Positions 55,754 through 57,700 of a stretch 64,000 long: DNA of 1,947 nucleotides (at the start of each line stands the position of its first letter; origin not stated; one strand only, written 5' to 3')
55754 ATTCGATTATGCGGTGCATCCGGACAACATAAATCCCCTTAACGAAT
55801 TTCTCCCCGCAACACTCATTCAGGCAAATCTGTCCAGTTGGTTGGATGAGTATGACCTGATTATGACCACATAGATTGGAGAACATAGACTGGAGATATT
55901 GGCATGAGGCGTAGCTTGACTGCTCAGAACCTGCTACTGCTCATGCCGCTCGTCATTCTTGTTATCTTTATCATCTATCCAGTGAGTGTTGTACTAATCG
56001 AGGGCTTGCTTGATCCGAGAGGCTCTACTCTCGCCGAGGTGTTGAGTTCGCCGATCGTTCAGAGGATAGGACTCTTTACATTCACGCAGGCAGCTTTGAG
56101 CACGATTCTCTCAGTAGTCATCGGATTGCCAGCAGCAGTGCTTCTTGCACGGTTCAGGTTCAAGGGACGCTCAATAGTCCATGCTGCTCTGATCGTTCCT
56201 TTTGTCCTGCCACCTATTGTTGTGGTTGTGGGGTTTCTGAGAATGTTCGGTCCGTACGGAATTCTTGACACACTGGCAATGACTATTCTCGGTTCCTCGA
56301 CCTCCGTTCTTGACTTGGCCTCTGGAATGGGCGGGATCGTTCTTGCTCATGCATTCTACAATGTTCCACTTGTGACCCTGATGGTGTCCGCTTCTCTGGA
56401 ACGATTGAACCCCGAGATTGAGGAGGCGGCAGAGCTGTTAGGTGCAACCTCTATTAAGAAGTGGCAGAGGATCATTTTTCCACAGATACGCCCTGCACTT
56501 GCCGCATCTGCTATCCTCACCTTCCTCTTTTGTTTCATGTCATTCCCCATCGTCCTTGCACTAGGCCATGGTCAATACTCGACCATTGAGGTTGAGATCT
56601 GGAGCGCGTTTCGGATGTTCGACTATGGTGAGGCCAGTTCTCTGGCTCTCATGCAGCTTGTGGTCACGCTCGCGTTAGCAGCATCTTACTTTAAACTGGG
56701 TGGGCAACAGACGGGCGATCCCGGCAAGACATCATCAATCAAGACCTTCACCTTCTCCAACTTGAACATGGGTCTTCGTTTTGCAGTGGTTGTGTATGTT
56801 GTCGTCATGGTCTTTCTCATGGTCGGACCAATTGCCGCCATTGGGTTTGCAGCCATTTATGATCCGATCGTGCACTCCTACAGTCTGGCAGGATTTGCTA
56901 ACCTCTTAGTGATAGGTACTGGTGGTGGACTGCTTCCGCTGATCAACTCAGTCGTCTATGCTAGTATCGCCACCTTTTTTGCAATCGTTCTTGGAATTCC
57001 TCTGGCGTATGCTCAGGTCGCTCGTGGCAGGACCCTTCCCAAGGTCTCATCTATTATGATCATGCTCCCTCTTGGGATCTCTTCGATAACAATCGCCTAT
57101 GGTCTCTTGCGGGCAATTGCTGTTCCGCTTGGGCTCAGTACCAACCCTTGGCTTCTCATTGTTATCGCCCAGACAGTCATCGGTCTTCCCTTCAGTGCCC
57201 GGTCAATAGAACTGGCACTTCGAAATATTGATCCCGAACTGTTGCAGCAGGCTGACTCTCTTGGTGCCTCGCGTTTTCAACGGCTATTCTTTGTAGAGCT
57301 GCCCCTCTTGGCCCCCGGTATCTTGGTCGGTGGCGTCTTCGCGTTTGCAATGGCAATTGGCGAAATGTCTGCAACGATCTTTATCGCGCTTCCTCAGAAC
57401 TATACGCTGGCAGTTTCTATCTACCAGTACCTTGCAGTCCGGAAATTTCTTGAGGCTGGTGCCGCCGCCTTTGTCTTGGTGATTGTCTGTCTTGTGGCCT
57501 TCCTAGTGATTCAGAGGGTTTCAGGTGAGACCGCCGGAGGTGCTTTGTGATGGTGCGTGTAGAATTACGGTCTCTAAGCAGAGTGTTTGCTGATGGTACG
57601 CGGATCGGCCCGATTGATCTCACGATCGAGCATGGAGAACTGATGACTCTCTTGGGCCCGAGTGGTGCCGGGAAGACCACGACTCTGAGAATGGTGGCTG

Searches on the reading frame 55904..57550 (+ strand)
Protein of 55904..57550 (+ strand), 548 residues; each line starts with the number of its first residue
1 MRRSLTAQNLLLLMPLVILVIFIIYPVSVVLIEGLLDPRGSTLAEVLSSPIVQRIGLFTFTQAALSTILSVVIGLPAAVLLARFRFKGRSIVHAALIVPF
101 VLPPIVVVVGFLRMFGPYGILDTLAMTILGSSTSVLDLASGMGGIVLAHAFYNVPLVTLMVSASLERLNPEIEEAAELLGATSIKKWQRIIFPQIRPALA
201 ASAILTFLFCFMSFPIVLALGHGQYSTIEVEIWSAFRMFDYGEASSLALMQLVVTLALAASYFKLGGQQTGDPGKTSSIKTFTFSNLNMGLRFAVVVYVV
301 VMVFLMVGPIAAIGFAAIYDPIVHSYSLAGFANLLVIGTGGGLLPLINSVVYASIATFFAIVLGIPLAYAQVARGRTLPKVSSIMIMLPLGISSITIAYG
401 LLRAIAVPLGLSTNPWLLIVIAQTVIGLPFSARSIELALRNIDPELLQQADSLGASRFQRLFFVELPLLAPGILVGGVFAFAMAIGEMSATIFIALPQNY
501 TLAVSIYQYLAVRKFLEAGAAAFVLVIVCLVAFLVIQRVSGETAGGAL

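Call 56: search_protein_families(library=pfam, proteins=[window:55904-57550:+], max_evalue=0.00001)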
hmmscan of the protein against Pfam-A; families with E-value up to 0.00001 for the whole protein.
window:55904-57550:+ (548 aa): 1 family
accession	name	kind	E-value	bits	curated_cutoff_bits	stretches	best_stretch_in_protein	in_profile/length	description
PF00528.27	BPD_transp_1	-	4.5e-22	79.1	26.4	2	360-537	1-175/184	Binding-protein-dependent transport system inner membrane component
